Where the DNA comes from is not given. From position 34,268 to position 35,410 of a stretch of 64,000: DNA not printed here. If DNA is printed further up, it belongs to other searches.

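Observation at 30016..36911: Three-gene two-partner-secretion locus: tpsB - secreted FecR-domain gene - atypical tpsA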

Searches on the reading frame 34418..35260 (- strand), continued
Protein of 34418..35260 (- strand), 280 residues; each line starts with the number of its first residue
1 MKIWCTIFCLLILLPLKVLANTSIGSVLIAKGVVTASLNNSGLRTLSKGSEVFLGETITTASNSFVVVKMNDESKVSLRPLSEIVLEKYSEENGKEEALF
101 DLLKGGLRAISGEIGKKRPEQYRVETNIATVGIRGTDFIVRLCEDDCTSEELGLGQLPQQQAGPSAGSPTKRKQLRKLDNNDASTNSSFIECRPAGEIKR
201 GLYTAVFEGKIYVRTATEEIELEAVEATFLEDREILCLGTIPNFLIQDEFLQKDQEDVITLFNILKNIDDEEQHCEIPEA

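Call 37: find_homologous_proteins(query=A1, max_evalue=0.00001)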
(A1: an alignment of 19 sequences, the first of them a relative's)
Query A1 (19 sequences) (280 aa, profile of the alignment): 798 proteins with E <= 0.00001 among 8000 candidates; the best 120 are listed.
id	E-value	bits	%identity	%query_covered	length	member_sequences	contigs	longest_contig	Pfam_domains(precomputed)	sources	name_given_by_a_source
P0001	4.3e-125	435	100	100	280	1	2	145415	PF04773.19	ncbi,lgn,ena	-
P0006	5.9e-124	431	73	95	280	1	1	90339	PF04773.19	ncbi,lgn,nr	ncbi:MAG: FecR family protein [Acidiferrobacterales bacterium]|nr:FecR family protein [Acidiferrobac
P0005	1.1e-123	430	73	100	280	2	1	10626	PF04773.19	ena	-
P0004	4.9e-123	428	75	100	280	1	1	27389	PF04773.19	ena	-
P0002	3.1e-122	425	86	100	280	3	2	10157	PF04773.19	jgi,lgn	-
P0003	9.6e-122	424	77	100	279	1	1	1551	PF04773.19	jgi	-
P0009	6.2e-121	421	66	93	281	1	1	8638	PF04773.19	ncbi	ncbi:MAG: FecR family protein [bacterium]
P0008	9.3e-121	421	66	98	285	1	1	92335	PF04773.19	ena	-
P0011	3.3e-120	419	62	100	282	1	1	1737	PF04773.19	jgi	jgi:hypothetical protein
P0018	5.7e-119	415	59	100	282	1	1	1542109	PF04773.19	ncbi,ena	-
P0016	2.6e-118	413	60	100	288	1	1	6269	PF04773.19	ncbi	-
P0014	6.0e-118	411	64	92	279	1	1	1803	PF04773.19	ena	-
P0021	1.3e-116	407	56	99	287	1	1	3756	PF04773.19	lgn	-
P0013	1.6e-116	407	62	100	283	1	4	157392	PF04773.19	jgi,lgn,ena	-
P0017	1.9e-116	406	63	92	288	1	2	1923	PF04773.19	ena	-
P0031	2.7e-115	403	40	53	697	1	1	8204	PF04773.19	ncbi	-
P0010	1.4e-114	400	64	100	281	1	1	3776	PF04773.19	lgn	-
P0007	3.8e-114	399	68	98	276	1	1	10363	PF04773.19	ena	-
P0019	6.9e-114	398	63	95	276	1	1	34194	PF04773.19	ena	-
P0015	1.5e-112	394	60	93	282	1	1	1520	PF04773.19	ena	-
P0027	3.4e-111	389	42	55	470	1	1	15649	PF04773.19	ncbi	-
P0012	4.2e-110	386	62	96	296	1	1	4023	PF04773.19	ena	-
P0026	4.4e-108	379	45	53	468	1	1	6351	PF04773.19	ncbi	-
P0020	4.7e-106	372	61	94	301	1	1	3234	PF04773.19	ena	-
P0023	1.3e-105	371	52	93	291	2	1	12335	PF04773.19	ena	-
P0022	5.1e-103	362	58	96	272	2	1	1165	PF04773.19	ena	-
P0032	4.4e-101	356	44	51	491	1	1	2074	PF04773.19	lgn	-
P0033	1.7e-99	351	44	50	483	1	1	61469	PF04773.19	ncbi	-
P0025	1.4e-96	341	40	96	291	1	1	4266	PF04773.19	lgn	-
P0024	4.5e-96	340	42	98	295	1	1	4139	PF04773.19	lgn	-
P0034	7.6e-92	326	43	52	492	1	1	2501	PF04773.19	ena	-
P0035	3.0e-86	307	40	98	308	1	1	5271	PF04773.19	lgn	-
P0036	7.3e-86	306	43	47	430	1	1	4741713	PF04773.19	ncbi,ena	-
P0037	2.3e-82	295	44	45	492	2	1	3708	PF04773.19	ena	-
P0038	2.3e-79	285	35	54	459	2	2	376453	PF04773.19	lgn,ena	-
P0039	2.5e-79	285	39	45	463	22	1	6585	PF04773.19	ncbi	-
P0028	8.0e-79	283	36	72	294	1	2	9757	PF04773.19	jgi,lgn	-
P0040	4.4e-78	281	39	49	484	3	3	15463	PF04773.19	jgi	jgi:hypothetical protein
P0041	1.5e-76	276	36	57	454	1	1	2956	PF04773.19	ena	-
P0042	1.8e-76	275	39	50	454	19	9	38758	PF04773.19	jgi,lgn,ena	-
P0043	9.1e-76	273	39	50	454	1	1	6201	PF04773.19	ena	-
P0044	5.7e-75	270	37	50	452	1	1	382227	PF04773.19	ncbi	ncbi:MAG: FecR domain-containing protein [Rhodoferax sp.]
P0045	9.3e-75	270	40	39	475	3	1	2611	PF04773.19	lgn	-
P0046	1.3e-74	269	39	49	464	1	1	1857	PF04773.19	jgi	-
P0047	9.4e-74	266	41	49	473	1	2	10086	PF04773.19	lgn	-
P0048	2.4e-73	265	38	50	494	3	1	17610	PF04773.19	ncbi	-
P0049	2.9e-73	265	36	47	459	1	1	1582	PF04773.19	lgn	-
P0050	3.6e-73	264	37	50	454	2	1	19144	PF04773.19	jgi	-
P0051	4.4e-73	264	41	51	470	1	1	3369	PF04773.19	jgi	jgi:hypothetical protein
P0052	1.1e-72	263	40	46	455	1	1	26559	PF04773.19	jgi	jgi:hypothetical protein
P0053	1.1e-72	263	38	50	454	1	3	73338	PF04773.19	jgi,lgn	jgi:hypothetical protein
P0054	2.0e-72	262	40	43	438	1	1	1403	PF04773.19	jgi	jgi:hypothetical protein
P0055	2.4e-72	262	38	50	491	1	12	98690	PF04773.19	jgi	jgi:hypothetical protein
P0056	2.6e-72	262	41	50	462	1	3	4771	PF04773.19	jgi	jgi:hypothetical protein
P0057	4.0e-72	261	42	45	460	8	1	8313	PF04773.19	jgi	jgi:hypothetical protein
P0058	1.5e-71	259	33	54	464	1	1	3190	PF04773.19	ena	-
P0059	2.1e-71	259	37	54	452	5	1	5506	PF04773.19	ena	-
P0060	2.2e-71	259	38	45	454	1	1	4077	PF04773.19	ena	-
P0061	2.6e-71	258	43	53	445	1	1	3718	PF04773.19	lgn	-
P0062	4.9e-71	257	38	46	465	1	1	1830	PF04773.19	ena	-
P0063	5.0e-71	257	38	49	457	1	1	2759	PF04773.19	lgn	-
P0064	5.8e-71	257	37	53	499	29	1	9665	PF04773.19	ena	-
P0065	5.9e-71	257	37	57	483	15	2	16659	PF04773.19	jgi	jgi:hypothetical protein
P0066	7.0e-71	257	37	46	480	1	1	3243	PF04773.19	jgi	jgi:hypothetical protein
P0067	1.1e-70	256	38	45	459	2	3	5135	PF04773.19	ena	-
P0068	1.3e-70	256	30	91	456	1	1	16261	PF04773.19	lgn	-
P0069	2.0e-70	255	37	54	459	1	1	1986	PF04773.19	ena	-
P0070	2.5e-70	255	41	49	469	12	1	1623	PF04773.19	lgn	-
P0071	3.0e-70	255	38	51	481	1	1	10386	PF04773.19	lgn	-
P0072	4.8e-70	254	41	49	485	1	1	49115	PF04773.19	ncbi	-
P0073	6.8e-70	254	34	51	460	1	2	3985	PF04773.19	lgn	-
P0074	7.0e-70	254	35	55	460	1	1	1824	PF04773.19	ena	-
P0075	9.2e-70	253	39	49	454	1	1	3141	PF04773.19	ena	-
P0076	9.7e-70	253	39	46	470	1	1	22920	PF04773.19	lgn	-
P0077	1.0e-69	253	40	48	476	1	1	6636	PF04773.19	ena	-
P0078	1.1e-69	253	40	45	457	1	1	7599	PF04773.19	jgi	jgi:hypothetical protein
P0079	1.7e-69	252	38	46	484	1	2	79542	PF04773.19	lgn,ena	-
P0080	4.2e-69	251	36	56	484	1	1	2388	PF04773.19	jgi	-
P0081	5.1e-69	251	39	44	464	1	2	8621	PF04773.19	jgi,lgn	jgi:hypothetical protein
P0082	1.1e-68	250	43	47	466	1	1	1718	PF04773.19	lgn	-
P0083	1.2e-68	250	42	53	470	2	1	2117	PF04773.19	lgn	-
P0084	1.3e-68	250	35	54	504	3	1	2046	PF04773.19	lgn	-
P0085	1.5e-68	249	39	50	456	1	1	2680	PF04773.19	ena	-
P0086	1.9e-68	249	40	51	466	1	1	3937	PF04773.19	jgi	jgi:hypothetical protein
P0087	2.0e-68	249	40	46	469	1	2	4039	PF04773.19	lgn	-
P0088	2.5e-68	249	41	38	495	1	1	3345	PF04773.19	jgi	jgi:hypothetical protein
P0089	3.3e-68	248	42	45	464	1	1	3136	PF04773.19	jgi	jgi:hypothetical protein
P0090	5.1e-68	248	36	58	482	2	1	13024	PF04773.19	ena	-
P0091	5.9e-68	247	38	48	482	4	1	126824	PF04773.19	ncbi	-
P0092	6.7e-68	247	40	46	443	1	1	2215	PF04773.19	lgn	-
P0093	1.0e-67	247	40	50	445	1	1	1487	PF04773.19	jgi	jgi:hypothetical protein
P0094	1.4e-67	246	36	51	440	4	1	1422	PF04773.19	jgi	jgi:hypothetical protein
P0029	1.7e-67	246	32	56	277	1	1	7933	PF04773.19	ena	-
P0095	1.9e-67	246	37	49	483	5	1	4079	PF04773.19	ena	-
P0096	2.0e-67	246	39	51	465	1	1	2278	PF04773.19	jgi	jgi:hypothetical protein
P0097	3.3e-67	245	39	49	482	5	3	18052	PF04773.19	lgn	-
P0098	3.4e-67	245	34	51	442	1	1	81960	PF04773.19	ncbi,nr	ncbi:MAG: FecR domain-containing protein [Sulfuritalea sp.]|nr:FecR domain-containing protein [Sulfu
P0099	4.5e-67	244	45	46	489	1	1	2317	PF04773.19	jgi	jgi:hypothetical protein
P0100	6.5e-67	244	39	50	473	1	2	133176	PF04773.19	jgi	jgi:hypothetical protein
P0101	2.9e-66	242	37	52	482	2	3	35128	PF04773.19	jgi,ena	-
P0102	5.0e-66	241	41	41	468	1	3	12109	PF04773.19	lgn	-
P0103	5.5e-66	241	39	50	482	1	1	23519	PF04773.19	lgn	-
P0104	6.0e-66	241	39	59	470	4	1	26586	PF04773.19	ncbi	-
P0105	1.1e-65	240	36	51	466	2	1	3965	PF04773.19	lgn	-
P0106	1.2e-65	240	33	63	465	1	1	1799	PF04773.19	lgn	-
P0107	1.4e-65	240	37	43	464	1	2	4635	PF04773.19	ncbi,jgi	ncbi:MAG: hypothetical protein RLZZ126_1482 [Pseudomonadota bacterium]|jgi:hypothetical protein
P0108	1.8e-65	239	34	50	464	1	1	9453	PF04773.19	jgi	jgi:hypothetical protein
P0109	1.9e-65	239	43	37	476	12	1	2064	PF04773.19,PF07883.18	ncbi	-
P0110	2.1e-65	239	42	36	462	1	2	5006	PF04773.19,PF07883.18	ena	-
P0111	3.2e-65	238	40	43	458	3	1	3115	PF04773.19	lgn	-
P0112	4.0e-65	238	33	48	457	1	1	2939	PF04773.19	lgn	-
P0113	5.2e-65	238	37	43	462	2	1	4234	PF04773.19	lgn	-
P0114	1.8e-64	236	39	40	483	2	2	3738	PF04773.19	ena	-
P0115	1.9e-64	236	41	51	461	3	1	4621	PF04773.19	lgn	-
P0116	2.3e-64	236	43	40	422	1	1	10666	PF04773.19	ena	-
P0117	2.4e-64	236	38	44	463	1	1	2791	PF04773.19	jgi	jgi:hypothetical protein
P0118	3.0e-64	235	41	37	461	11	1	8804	PF04773.19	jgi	jgi:hypothetical protein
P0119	4.2e-64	235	38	44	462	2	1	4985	PF04773.19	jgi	-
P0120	5.2e-64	234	35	48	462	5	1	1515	PF04773.19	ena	-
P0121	6.2e-64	234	37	43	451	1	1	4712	PF04773.19,PF07883.18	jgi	jgi:hypothetical protein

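Call 53: predict_structure(alignment_id=A2)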
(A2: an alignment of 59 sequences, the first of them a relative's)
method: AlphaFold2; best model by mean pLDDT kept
length: 280 residues; sequences in the alignment: 59
mean_pLDDT: 84.7   pTM: 0.79
mean pLDDT of the five models: 84.7, 83.3, 82.8, 82.3, 82.0
residues with pLDDT >= 90: 181; 70-90: 47; 50-70: 29; < 50: 23
segments of 3 or more residues with pLDDT < 50: 253-260, 267-274, 276-280
pLDDT, mean of each block of 10 residues (from residue 1): 74 61 93 92 94 97 94 95 96 95 95 92 96 89 93 87 69 87 78 92 94 94 94 91 84 47 50 45
secondary structure, 60 per line:
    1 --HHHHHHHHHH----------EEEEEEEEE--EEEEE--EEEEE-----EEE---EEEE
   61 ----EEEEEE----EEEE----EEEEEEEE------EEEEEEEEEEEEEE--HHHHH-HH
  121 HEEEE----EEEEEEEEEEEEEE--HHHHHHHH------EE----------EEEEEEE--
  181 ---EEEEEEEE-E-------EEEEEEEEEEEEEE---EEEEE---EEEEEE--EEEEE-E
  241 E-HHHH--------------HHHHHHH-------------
elements in order: H3-12 E23-31 E34-38 E41-45 E51-53 E57-60 E65-70 E75-78 E83-90 E97-110 H113-117 E122-125 E130-143 H146-153 E172-178 E184-191 E201-214 E218-222 E226-231 E234-238 H243-246 H261-267

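Call 56: fold_search(model_id=the predicted structure, library=pdb)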
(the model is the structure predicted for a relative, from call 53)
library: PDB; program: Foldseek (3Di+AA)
matches with E <= 10: 479; with E <= 0.001: 4
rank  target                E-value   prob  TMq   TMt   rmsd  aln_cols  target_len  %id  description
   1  4m0h_B                2.0e-05  1.00  0.39  0.51   4.2       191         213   15  Crystal structure of a putative anti-sigma factor (BDI_1681) from Parabacteroides distasonis ATCC 8503 at 2.50 A resol (released 2013-10-16)
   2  4m0n                  2.7e-05  1.00  0.39  0.51   4.2       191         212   15  Crystal structure of a putative anti-sigma factor (BDI_1681) from Parabacteroides distasonis ATCC 8503 at 1.65 A resolut (released 2013-10-16)
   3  6ovk_R                1.7e-04  1.00  0.37  0.48   4.6       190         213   12  Crystal Structure of the Pseudomonas capeferrum Anti-sigma Regulator PupR C-terminal Cell-surface Signaling Domain in  (released 2020-03-04)
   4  4m0h_A                2.4e-04  1.00  0.39  0.50   4.3       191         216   15  Crystal structure of a putative anti-sigma factor (BDI_1681) from Parabacteroides distasonis ATCC 8503 at 2.50 A resol (released 2013-10-16)
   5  5ix9_MODEL_1_A        4.7e-03  1.00  0.22  0.76   1.1        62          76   29  Cell surface anchoring domain (released 2017-06-28)
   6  9g8b_A                1.6e-01  0.02  0.08  0.07  33.4       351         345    7  CryoEM structure of the fragment-2 (2892-3236) in the grappling hook protein A (GhpA) in the bacterium Aureispira sp.  (released 2024-10-16)
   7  9huj_B                1.9e-01  0.04  0.12  0.08  18.1       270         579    9  CryoEM structure of human peptidylarginine deiminase type 4 (PAD4) in complex with heparin oligomer (12 subunits) (released 2025-10-22)
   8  7mq8_LN               2.1e-01  0.03  0.10  0.05  23.3       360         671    8  Cryo-EM structure of the human SSU processome, state pre-A1 (released 2021-09-22)
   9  4qdg_A                2.4e-01  0.03  0.11  0.11  17.5       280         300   10  Crystal structure of a putative adhesin (BT2657) from Bacteroides thetaiotaomicron VPI-5482 at 2.20 A resolution (PSI  (released 2014-06-11)
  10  9sfp_Q                3.0e-01  0.08  0.16  0.09  15.8       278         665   10  Native cytoplasmic lattices from mouse oocytes (released 2026-03-18)
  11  3gle_A                3.3e-01  0.06  0.13  0.13  20.3       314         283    9  Crystal Structure of the Major Pilin from Streptococcus pyogenes N168A mutant (released 2009-06-02)
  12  9xrl_Z                3.5e-01  0.04  0.12  0.07  18.7       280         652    8  Structure of mouse cytoplasmic lattice (CPL) repeating unit (released 2026-03-18)
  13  9xrl_V                3.7e-01  0.05  0.14  0.09  17.1       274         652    8  Structure of mouse cytoplasmic lattice (CPL) repeating unit (released 2026-03-18)
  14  4bxq                  4.3e-01  0.06  0.14  0.19  16.5       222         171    7  Structure of the E1021V mutant of the TCP10 domain of Danio rerio CPAP (released 2013-09-25)
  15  6n46_A                4.3e-01  0.05  0.11  0.14  22.6       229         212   10  Crystal structure of the cryptic polo box domain of a human activated Plk4 (released 2019-09-04)
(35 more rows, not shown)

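Call 57: find_encoding_contigs(protein=P0001, flank=1000, max_places=3)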
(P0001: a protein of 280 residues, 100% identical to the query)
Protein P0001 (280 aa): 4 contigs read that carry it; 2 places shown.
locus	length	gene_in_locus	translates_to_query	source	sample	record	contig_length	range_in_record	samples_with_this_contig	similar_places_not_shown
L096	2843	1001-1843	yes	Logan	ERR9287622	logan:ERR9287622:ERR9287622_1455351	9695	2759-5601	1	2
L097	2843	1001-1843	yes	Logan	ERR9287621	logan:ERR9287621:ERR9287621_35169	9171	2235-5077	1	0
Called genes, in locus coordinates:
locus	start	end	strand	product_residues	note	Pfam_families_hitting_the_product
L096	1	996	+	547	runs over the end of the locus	PF07244:POTRA (faint), PF08479:POTRA_2, PF03865:ShlB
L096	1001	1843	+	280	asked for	PF04773:FecR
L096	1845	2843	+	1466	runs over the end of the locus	-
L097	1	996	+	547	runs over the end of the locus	PF07244:POTRA (faint), PF08479:POTRA_2, PF03865:ShlB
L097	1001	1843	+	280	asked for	PF04773:FecR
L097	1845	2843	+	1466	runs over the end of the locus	-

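Call 66: search_protein_families(library=pfam, proteins=[L075:5519-9415:+, L075:3187-5397:+, L075:1006-2193:+, L075:2132-3142:+, L075:13488-14219:+, L075:14200-15285:+, L075:15388-17490:+, L075:17572-19062:+, L075:9974-11353:+], max_evalue=0.001)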
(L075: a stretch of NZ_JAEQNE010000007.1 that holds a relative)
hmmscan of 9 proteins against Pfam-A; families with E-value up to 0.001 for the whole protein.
L075:5519-9415:+ (1298 aa): 9 families
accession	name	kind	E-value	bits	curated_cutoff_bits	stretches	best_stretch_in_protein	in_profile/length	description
PF12447.13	DUF3683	-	1.2e-50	170.8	27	1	20-137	2-113/114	Protein of unknown function (DUF3683)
PF02913.24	FAD-oxidase_C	-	1.1e-25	91.3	21.2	2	677-777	144-248/248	FAD linked oxidases, C-terminal domain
PF01565.28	FAD_binding_4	-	7.3e-23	81.2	26.4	1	187-331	3-137/139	FAD binding domain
PF11880.13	DUF3400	-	9.8e-22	76.7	25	1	1251-1298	1-45/45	Domain of unknown function (DUF3400)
PF02754.22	CCG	-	4.4e-13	49.6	20.6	2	1036-1125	1-84/85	Cysteine-rich domain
PF13183.11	Fer4_8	-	2.6e-07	31.5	27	1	826-905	2-68/68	4Fe-4S dicluster domain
PF13746.11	Fer4_18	-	9.3e-05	23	27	0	883-907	53-77/114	4Fe-4S dicluster domain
PF13237.11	Fer4_10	-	0.00023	21.5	25.5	1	826-902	6-53/53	4Fe-4S dicluster domain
PF12838.12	Fer4_7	-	0.00057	20.7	27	1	829-905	2-52/52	4Fe-4S dicluster domain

L075:3187-5397:+ (736 aa): 0 families

L075:1006-2193:+ (395 aa): 0 families

L075:2132-3142:+ (336 aa): 0 families

L075:13488-14219:+ (243 aa): 9 families
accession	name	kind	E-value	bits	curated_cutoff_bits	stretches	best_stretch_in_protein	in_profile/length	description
PF01209.24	Ubie_methyltran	-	3.2e-85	285.6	20.1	1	16-242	5-233/233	ubiE/COQ5 methyltransferase family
PF13649.12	Methyltransf_25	-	1.7e-20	73.9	27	1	62-157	1-97/97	Methyltransferase domain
PF08241.18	Methyltransf_11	-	9e-20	71.6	21.2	1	63-161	1-95/95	Methyltransferase domain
PF13847.12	Methyltransf_31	-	3.7e-16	59.6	27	1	57-181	2-129/145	Methyltransferase domain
PF08242.18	Methyltransf_12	-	9.8e-10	39.5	30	1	63-159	1-98/98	Methyltransferase domain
PF13489.12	Methyltransf_23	-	8.9e-09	35.7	27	1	50-222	13-159/164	Methyltransferase domain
PF01135.25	PCMT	-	4.2e-06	27.1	20.3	1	52-160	67-170/210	Protein-L-isoaspartate(D-aspartate) O-methyltransferase (PCMT)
PF20922.3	Anamorsin_N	-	4.9e-06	26.8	27.1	1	118-165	43-91/163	Anamorsin, N-terminal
PF05148.21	Methyltransf_8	-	0.00093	19.6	27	0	113-165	109-160/219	Hypothetical methyltransferase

L075:14200-15285:+ (361 aa): 1 family
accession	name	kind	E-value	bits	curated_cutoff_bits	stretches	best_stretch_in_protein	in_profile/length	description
PF04280.21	Tim44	-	5.8e-23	82.1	29.6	1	227-359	4-147/147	Tim44-like domain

L075:15388-17490:+ (700 aa): 1 family
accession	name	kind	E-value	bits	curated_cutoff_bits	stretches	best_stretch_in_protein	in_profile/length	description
PF03109.22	ABC1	-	1.8e-74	250.4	22.9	1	268-521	2-244/244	ABC1 atypical kinase-like domain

L075:17572-19062:+ (496 aa): 1 family
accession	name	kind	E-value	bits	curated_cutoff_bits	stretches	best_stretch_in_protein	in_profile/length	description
PF00474.23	SSF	-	1.8e-42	146.1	22.8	1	33-430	1-406/406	Sodium:solute symporter family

L075:9974-11353:+ (459 aa): 1 family
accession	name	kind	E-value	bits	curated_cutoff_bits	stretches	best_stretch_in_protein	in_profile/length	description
PF04773.18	FecR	-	4.6e-20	72.3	24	2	61-149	1-81/97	FecR protein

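Call 76: search_dna_similar(query=window:34418-35260:-, collection=plasmids, mode=protein, max_rows=30, max_evalue=0.001)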
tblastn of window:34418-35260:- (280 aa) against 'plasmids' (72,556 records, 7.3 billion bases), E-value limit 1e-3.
Records with a match: 5; places in all: 5; records where one place covers at least 80% of the query: 0.
Best place of each record, by identity: <60% 5.
By first word of the organism name: Caballeronia 2; Methyloprofundus 1; Variovorax 1; Paraburkholderia 1.
By predicted mobility (MOB-suite, as given by PLSDB): non-mobilizable 3; mobilizable 2.
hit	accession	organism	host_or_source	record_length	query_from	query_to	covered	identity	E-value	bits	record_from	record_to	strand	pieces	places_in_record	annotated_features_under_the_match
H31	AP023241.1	Methyloprofundus sp.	biofilm metagenome,metagenomic ...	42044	6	144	50%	33.1%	6e-13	76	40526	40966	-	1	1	hypothetical protein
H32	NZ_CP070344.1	Variovorax sp. PDNC026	cell culture,Plastic debris in ...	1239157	52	146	34%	33.0%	1e-5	54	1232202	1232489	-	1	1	none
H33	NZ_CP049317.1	Caballeronia sp. SBC2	whole organism,soil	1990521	49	145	35%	31.3%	1e-5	54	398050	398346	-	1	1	none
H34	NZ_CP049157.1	Caballeronia sp. SBC1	whole organism,soil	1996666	49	145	35%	31.3%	1e-5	54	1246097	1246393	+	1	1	none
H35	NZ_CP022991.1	Paraburkholderia aromaticivorans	-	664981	49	140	33%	31.9%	3e-5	52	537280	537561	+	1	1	FecR domain-containing protein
